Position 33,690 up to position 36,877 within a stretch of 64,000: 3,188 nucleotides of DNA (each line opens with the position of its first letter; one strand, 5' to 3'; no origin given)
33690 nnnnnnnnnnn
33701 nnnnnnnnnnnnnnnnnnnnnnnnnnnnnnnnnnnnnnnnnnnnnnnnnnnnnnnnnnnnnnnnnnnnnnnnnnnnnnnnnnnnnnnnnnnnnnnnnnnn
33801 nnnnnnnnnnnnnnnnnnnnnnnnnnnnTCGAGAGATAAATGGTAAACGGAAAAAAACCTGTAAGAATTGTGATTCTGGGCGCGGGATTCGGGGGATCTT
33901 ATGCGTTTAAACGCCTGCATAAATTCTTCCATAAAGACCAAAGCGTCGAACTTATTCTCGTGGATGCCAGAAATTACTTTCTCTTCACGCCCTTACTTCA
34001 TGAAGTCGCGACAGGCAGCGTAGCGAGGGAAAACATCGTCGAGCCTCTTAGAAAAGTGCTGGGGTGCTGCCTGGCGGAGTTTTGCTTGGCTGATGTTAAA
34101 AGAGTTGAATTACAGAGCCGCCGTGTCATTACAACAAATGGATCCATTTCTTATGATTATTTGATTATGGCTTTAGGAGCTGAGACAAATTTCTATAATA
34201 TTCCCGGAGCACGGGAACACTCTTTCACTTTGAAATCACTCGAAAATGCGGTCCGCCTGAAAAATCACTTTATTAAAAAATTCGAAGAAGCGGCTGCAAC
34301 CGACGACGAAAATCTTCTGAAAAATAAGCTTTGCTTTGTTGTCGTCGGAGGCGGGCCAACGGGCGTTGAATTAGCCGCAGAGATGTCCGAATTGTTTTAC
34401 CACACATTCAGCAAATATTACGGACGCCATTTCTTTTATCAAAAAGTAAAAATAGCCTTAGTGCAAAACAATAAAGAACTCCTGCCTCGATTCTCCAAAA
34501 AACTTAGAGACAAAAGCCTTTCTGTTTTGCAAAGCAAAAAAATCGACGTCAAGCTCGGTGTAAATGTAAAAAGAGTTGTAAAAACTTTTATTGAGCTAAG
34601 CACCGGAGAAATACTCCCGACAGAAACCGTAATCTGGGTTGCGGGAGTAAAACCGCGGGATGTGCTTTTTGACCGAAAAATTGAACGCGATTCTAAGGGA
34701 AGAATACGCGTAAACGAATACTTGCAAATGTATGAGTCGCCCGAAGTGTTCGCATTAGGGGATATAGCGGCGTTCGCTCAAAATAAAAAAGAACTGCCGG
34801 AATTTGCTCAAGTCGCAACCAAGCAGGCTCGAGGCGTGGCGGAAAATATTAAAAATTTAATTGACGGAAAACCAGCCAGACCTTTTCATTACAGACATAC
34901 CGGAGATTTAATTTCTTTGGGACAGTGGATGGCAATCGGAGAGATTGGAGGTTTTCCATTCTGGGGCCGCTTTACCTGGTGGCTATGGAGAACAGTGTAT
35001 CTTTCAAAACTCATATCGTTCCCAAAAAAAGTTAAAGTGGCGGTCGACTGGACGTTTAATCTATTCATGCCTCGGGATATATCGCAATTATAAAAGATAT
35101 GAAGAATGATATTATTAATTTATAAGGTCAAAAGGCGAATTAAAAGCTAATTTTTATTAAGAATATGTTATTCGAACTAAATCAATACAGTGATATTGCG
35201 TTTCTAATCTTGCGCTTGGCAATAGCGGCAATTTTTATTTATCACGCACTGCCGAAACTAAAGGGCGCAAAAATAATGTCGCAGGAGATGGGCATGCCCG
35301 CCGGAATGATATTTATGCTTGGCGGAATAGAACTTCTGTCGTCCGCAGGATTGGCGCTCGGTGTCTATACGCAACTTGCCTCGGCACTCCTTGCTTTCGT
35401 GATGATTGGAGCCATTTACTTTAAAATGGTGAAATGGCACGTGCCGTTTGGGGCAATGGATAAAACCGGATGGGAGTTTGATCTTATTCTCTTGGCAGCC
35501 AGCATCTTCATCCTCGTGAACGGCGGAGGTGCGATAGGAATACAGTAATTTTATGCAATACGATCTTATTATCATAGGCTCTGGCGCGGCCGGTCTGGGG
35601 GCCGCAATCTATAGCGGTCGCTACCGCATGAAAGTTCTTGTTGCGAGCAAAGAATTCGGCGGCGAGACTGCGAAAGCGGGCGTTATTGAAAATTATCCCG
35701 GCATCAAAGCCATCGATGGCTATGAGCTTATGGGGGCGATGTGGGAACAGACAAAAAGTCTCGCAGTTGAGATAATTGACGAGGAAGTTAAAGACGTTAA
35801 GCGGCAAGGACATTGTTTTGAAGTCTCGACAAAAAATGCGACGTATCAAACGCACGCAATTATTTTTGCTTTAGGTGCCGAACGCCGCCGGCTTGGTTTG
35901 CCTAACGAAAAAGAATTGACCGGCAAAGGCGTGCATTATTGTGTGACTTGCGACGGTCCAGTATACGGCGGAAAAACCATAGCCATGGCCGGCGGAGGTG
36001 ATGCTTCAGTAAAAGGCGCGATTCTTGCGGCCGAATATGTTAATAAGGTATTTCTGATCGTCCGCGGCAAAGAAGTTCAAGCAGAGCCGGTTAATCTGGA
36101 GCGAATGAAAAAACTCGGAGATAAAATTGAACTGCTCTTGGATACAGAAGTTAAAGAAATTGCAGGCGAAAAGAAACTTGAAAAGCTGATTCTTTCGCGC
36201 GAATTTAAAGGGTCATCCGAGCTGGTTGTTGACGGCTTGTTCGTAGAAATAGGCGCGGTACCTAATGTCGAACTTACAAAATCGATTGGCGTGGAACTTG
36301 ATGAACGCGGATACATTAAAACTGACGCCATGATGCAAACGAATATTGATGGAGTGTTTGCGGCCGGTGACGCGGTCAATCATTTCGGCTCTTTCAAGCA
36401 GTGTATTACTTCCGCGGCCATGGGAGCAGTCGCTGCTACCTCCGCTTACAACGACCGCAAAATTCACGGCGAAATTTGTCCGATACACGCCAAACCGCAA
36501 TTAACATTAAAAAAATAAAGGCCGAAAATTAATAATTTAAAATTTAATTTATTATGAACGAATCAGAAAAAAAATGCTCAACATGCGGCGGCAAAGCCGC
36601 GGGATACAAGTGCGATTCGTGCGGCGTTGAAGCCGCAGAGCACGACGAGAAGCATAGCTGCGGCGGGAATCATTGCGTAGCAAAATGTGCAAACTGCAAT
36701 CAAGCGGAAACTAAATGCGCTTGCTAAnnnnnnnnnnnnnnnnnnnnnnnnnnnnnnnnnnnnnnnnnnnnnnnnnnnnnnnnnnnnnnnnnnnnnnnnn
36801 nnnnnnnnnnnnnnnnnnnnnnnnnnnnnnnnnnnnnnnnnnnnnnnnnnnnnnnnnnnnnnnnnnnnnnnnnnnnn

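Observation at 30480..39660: GC-richer ~9-kb redox / thiol-disulfide / metal-stress gene island abutting the 3' ends of tRNA-Thr and tRNA-Gly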

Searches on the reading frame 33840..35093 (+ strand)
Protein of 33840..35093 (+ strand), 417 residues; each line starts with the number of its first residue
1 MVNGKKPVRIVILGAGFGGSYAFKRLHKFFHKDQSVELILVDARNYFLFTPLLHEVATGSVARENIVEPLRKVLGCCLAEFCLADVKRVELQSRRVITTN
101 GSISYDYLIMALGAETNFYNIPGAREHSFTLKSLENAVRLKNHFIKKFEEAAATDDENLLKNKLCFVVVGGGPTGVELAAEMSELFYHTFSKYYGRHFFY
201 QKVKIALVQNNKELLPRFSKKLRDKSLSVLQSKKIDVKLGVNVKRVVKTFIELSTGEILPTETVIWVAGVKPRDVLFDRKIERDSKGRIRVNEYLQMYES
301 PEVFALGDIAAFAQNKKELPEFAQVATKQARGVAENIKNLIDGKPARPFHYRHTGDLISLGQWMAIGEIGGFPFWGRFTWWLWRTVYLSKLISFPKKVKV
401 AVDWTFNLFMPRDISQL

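Call 5: search_protein_families(library=pfam, proteins=[window:33840-35093:+], max_evalue=0.01)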
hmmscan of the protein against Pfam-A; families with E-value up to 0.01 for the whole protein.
window:33840-35093:+ (417 aa): 6 families
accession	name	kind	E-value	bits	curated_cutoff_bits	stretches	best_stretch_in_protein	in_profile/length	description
PF07992.20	Pyr_redox_2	-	1.2e-44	153.3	26.1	1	9-330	2-291/291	Pyridine nucleotide-disulphide oxidoreductase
PF22366.1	NDH2_C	-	2.7e-09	37.5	27.7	1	353-413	1-62/62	NDH2 C-terminal domain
PF00070.33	Pyr_redox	-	7.8e-05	23.6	22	1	167-248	3-68/82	Pyridine nucleotide-disulphide oxidoreductase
PF13738.12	Pyr_redox_3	-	0.00034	20.4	30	0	86-132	107-157/305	Pyridine nucleotide-disulphide oxidoreductase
PF13454.12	NAD_binding_9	-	0.002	18.6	21.8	0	11-45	1-34/155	FAD-NAD(P)-binding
PF13450.12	NAD_binding_8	-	0.0072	17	21.9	0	12-45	1-29/68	NAD(P)-binding Rossmann-like domain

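Call 14: find_related_loci(query=window:33840-35093:+, collection=genome_contigs, flank=10000)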
Query window:33840-35093:+ (417 aa) in genome_contigs; peptide patterns used: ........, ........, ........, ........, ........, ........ (x = any residue, [..] = any of these).
123 stretches matched a pattern; 12 encode a relative of the query (tblastn E <= 1e-3); 12 distinct loci.
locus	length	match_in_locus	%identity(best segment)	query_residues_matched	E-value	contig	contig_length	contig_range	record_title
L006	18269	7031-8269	53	6-417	3e-147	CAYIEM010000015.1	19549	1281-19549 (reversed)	MAG TPA_asm: uncultured Candidatus Saccharibacteria bacterium isolate ERP119705_co1_285 genome assembly, contig: NODE_30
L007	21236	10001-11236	52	5-416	2e-144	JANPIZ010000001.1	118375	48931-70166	MAG: Candidatus Nomurabacteria bacterium isolate VAR_61_metabat_48 VAR_61_k141_1707191, whole genome shotgun sequence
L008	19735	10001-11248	54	6-417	3e-136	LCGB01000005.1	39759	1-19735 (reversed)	MAG: Candidatus Nomurabacteria bacterium GW2011_GWB1_43_19 UV85_C0005, whole genome shotgun sequence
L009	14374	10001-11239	55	6-417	4e-136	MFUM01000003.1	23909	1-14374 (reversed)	MAG: Candidatus Nomurabacteria bacterium RIFCSPHIGHO2_12_FULL_42_19 rifcsphigho2_12_scaffold_2722, whole genome shotgun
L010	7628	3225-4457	53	7-416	2e-135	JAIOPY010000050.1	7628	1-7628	MAG: Candidatus Nomurabacteria bacterium isolate LakeFargette_0920_ALND_MAG_36_7 LacPavin_0920_ALND_scaffold_594757, who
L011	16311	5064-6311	51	6-417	7e-133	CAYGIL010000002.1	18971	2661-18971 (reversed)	MAG TPA_asm: uncultured Candidatus Saccharibacteria bacterium isolate ERP113451_co3_28 genome assembly, contig: NODE_214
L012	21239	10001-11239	50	4-417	9e-131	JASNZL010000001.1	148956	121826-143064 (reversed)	MAG: Candidatus Zambryskiibacteriota bacterium isolate PATE-6 HKU-EGSB-PATE-6_1, whole genome shotgun sequence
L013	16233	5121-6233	40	36-416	5e-73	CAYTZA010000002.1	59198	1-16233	MAG TPA_asm: uncultured Candidatus Saccharibacteria bacterium isolate SRP286056_co1_600 genome assembly, contig: NODE_47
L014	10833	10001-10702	50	6-240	2e-60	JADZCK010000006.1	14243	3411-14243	MAG: Candidatus Nomurabacteria bacterium isolate SJ72 c_000000277908, whole genome shotgun sequence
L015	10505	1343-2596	30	10-413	5e-42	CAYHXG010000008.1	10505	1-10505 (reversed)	MAG TPA_asm: uncultured Candidatus Saccharibacteria bacterium isolate ERP119705_co17_271 genome assembly, contig: NODE_9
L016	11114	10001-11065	29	2-345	6e-36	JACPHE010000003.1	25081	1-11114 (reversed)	MAG: Parcubacteria group bacterium isolate NC_groundwater_406_Ag_B-0.1um_45_11 GD18-4_B1_scaffold_137042, whole genome s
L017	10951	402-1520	28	38-407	2e-29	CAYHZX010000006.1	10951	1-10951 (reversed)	MAG TPA_asm: uncultured Candidatus Saccharibacteria bacterium isolate ERP119705_co19_866 genome assembly, contig: NODE_6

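Call 30: search_protein_families(library=ncbifam, proteins=[window:33840-35093:+], max_evalue=0.001)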
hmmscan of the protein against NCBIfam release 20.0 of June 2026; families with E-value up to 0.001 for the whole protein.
window:33840-35093:+ (417 aa): 25 families
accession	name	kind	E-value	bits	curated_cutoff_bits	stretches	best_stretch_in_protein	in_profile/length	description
TIGR03169.1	Nterm_to_SelD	hypoth_equivalog_domain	7e-43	147.4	310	1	11-382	3-353/365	pyridine nucleotide-disulfide oxidoreductase family protein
TIGR04369.1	fusion_not_SelD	hypoth_equivalog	3.9e-17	61.7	700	2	243-378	183-315/701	oxidoreductase/SelD-related fusion protein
NF049943.1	SQR_III_seleno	exception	4.3e-17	62.1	525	1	9-149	2-144/406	type III sulfide quinone reductase, selenoprotein subtype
TIGR03385.1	CoA_CoA_reduc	equivalog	9e-17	61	578.8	1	104-338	103-314/439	CoA-disulfide reductase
NF042949.2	3PPDioc_HcaD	equivalog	5.1e-14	51.8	450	1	10-337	4-305/386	3-phenylpropionate/cinnamic acid dioxygenase ferredoxin--NAD(+) reductase subunit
NF010037.0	PRK13512.1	equivalog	3.1e-13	49.4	394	1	102-327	103-296/438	CoA-disulfide reductase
NF003437.0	PRK04965.1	equivalog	5.8e-13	48.6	392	1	9-312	4-277/378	NADH:flavorubredoxin reductase NorW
NF007123.0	PRK09564.1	equivalog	7.3e-13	48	458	1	104-337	103-314/444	CoA-disulfide reductase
NF046103.1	NOXase_Strep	equivalog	8.5e-13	48.1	600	1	90-331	82-302/442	H2O-forming NADH oxidase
TIGR02374.1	nitri_red_nirB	equivalog_domain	1.6e-11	43.4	578.35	1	86-314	77-282/794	nitrite reductase large subunit NirB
NF007286.0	PRK09754.1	equivalog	9e-11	41.2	447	1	86-350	81-319/400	phenylpropionate dioxygenase ferredoxin reductase subunit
TIGR01350.1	lipoamide_DH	equivalog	4.9e-10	38.7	408.8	1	162-339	169-331/461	dihydrolipoyl dehydrogenase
NF004945.0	PRK06292.2-3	equivalog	1.8e-08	33.8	494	1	94-311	119-306/457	dihydrolipoyl dehydrogenase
NF004776.0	PRK06116.1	equivalog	1.2e-07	31.1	480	1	203-337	191-325/450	glutathione-disulfide reductase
NF003585.0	PRK05249.1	equivalog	2.2e-07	29.9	465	1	198-337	195-333/464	Si-specific NAD(P)(+) transhydrogenase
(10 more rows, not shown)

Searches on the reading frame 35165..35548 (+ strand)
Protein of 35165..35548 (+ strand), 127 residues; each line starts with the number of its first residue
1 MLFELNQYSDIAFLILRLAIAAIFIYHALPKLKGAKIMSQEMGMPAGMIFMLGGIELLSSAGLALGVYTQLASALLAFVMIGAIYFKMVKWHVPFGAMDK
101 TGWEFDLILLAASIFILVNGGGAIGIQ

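Call 5: search_protein_families(library=pfam, proteins=[window:35165-35548:+], max_evalue=0.01)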
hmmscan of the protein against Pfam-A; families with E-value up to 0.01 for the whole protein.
window:35165-35548:+ (127 aa): 2 families
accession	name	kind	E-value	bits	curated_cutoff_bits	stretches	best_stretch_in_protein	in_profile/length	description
PF07681.17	DoxX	-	2.2e-12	47.9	23.6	1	13-86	2-82/85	DoxX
PF13564.11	DoxX_2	-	3.1e-07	30.9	26.3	1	15-92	1-86/103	DoxX-like family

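Call 30: search_protein_families(library=ncbifam, proteins=[window:35165-35548:+], max_evalue=0.001)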
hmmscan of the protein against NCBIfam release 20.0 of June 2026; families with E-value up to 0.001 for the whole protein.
window:35165-35548:+ (127 aa): 1 family
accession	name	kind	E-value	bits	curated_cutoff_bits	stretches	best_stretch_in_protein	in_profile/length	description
NF050144.1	matur_HvfX_fam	equivalog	4.4e-05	23.7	80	1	11-95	2-93/165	HvfX family Cu-binding RiPP maturation protein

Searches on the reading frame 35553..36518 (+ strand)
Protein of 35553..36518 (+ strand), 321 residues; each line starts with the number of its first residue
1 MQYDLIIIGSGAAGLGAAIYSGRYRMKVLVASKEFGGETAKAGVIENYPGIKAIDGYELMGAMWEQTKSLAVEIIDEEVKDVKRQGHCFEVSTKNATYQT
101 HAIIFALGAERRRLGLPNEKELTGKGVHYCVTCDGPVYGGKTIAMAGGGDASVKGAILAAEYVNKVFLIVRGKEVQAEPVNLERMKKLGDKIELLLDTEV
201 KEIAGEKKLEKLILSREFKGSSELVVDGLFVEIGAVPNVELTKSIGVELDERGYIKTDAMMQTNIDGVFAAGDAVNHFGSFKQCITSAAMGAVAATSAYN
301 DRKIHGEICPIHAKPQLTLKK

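Call 5: search_protein_families(library=pfam, proteins=[window:35553-36518:+], max_evalue=0.01)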
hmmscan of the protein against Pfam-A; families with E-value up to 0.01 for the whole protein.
window:35553-36518:+ (321 aa): 7 families
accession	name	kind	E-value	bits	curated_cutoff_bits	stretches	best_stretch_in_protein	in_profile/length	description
PF07992.20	Pyr_redox_2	-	3.8e-41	141.8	26.1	1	3-289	1-289/291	Pyridine nucleotide-disulphide oxidoreductase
PF13738.12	Pyr_redox_3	-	2.8e-19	69.9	30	1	76-272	101-305/305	Pyridine nucleotide-disulphide oxidoreductase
PF01266.30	DAO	-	3.6e-08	33.8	27.9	1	48-131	140-231/353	FAD dependent oxidoreductase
PF00890.30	FAD_binding_2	-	1.8e-06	27.9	20.4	1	4-43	1-42/414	FAD binding domain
PF00070.33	Pyr_redox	-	2.3e-05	25.2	22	1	143-214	2-79/82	Pyridine nucleotide-disulphide oxidoreductase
PF03486.20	HI0933_like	-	0.0003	20.8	50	0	4-33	2-31/244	HI0933-like protein Rossmann domain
PF12831.13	FAD_oxidored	-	0.0096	15.7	27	1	4-90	1-75/416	FAD dependent oxidoreductase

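Call 11: find_encoding_contigs(protein=window:35553-36518:+, flank=10000, max_places=6)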
Protein window:35553-36518:+ (321 aa): 6 contigs read that carry it; 5 places shown.
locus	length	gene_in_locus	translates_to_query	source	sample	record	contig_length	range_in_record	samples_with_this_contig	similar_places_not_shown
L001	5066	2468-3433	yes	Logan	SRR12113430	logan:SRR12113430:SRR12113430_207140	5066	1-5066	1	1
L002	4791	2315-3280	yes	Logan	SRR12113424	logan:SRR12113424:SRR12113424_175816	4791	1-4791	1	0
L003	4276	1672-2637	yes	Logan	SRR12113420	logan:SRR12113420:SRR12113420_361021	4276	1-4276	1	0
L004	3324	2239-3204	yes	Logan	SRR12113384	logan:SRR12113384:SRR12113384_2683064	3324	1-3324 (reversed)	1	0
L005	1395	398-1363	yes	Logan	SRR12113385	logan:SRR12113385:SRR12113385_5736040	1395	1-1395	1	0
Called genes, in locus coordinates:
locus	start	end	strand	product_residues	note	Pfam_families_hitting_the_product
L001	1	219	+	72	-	?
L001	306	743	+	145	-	-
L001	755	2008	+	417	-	PF07992:Pyr_redox_2, PF22366:NDH2_C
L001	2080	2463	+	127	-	PF07681:DoxX, PF13564:DoxX_2 (weak)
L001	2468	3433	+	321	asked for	PF00070:Pyr_redox (faint), PF00890:FAD_binding_2 (faint), PF01266:DAO (faint), PF07992:Pyr_redox_2, PF13738:Pyr_redox_3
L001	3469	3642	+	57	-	-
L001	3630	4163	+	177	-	PF00085:Thioredoxin (weak), PF00578:AhpC-TSA, PF08534:Redoxin, PF13098:Thioredoxin_2 (weak)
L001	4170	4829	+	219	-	PF02525:Flavodoxin_2, PF03358:FMN_red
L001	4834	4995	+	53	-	PF23447:DUF7128 (weak)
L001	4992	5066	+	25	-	?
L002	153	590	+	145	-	-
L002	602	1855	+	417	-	PF07992:Pyr_redox_2, PF22366:NDH2_C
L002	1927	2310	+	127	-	PF07681:DoxX, PF13564:DoxX_2 (weak)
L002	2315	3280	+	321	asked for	PF00070:Pyr_redox (faint), PF00890:FAD_binding_2 (faint), PF01266:DAO (faint), PF07992:Pyr_redox_2, PF13738:Pyr_redox_3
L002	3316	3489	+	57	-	-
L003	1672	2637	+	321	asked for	PF00070:Pyr_redox (faint), PF00890:FAD_binding_2 (faint), PF01266:DAO (faint), PF07992:Pyr_redox_2, PF13738:Pyr_redox_3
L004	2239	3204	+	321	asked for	PF00070:Pyr_redox (faint), PF00890:FAD_binding_2 (faint), PF01266:DAO (faint), PF07992:Pyr_redox_2, PF13738:Pyr_redox_3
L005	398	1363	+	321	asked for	PF00070:Pyr_redox (faint), PF00890:FAD_binding_2 (faint), PF01266:DAO (faint), PF07992:Pyr_redox_2, PF13738:Pyr_redox_3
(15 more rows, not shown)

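Call 30: search_protein_families(library=ncbifam, proteins=[window:35553-36518:+], max_evalue=0.001)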
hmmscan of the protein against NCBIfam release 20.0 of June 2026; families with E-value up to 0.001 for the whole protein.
window:35553-36518:+ (321 aa): 58 families (the best 25 are shown)
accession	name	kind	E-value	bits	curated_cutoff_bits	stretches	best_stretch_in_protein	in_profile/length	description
TIGR01292.1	TRX_reduct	equivalog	6.5e-89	297.7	343.45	1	3-300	1-298/300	thioredoxin-disulfide reductase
TIGR03143.1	AhpF_homolog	hypoth_equivalog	2.5e-69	234.3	687.65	1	3-298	5-304/555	putative alkyl hydroperoxide reductase F subunit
TIGR03140.1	AhpF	equivalog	1.1e-61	208.9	502.9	1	2-302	212-512/515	alkyl hydroperoxide reductase subunit F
NF007614.0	PRK10262.1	equivalog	2.8e-47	161.4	644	1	4-298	8-310/321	thioredoxin-disulfide reductase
TIGR01350.1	lipoamide_DH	equivalog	5.3e-19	68.3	408.8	2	87-310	117-343/461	dihydrolipoyl dehydrogenase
TIGR04018.1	Bthiol_YpdA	hypoth_equivalog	1.9e-18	66.3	339.9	1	68-278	83-292/316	YpdA family putative bacillithiol disulfide reductase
TIGR02053.1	MerA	equivalog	3.7e-17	62.5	454.45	1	85-306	115-338/465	mercury(II) reductase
NF004776.0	PRK06116.1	equivalog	2.2e-14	53.3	480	1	88-277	122-307/450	glutathione-disulfide reductase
NF004991.0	PRK06370.1-3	subfamily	2.4e-14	52.8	620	1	184-278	250-345/509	FAD-containing oxidoreductase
TIGR01424.1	gluta_reduc_2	equivalog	3.8e-14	52.1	606.05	1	70-280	103-308/446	glutathione-disulfide reductase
TIGR03385.1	CoA_CoA_reduc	equivalog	6.4e-14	51.6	578.8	1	5-277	2-285/439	CoA-disulfide reductase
NF003585.0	PRK05249.1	equivalog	1.5e-12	46.9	465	2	193-301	233-336/464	Si-specific NAD(P)(+) transhydrogenase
NF004947.0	PRK06292.2-5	equivalog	6e-12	45.2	592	1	160-276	189-311/474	dihydrolipoyl dehydrogenase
NF004945.0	PRK06292.2-3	equivalog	5.2e-11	42.1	494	1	60-274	94-304/457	dihydrolipoyl dehydrogenase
NF004943.0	PRK06292.2-1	equivalog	7.7e-11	41.4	432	1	94-287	126-320/456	dihydrolipoyl dehydrogenase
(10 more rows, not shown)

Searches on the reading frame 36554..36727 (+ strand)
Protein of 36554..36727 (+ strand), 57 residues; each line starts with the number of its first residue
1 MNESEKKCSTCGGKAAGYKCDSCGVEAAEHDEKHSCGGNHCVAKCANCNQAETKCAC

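Call 5: search_protein_families(library=pfam, proteins=[window:36554-36727:+], max_evalue=0.01)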
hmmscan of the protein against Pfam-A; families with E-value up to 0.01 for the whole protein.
window:36554-36727:+ (57 aa): 1 family
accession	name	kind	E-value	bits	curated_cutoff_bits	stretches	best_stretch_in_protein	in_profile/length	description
PF04438.22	zf-HIT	-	0.00066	19.8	24.7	1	5-25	2-21/30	HIT zinc finger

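Call 30: search_protein_families(library=ncbifam, proteins=[window:36554-36727:+], max_evalue=0.001)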
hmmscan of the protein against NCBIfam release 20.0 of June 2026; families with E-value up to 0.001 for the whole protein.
window:36554-36727:+ (57 aa): 0 families
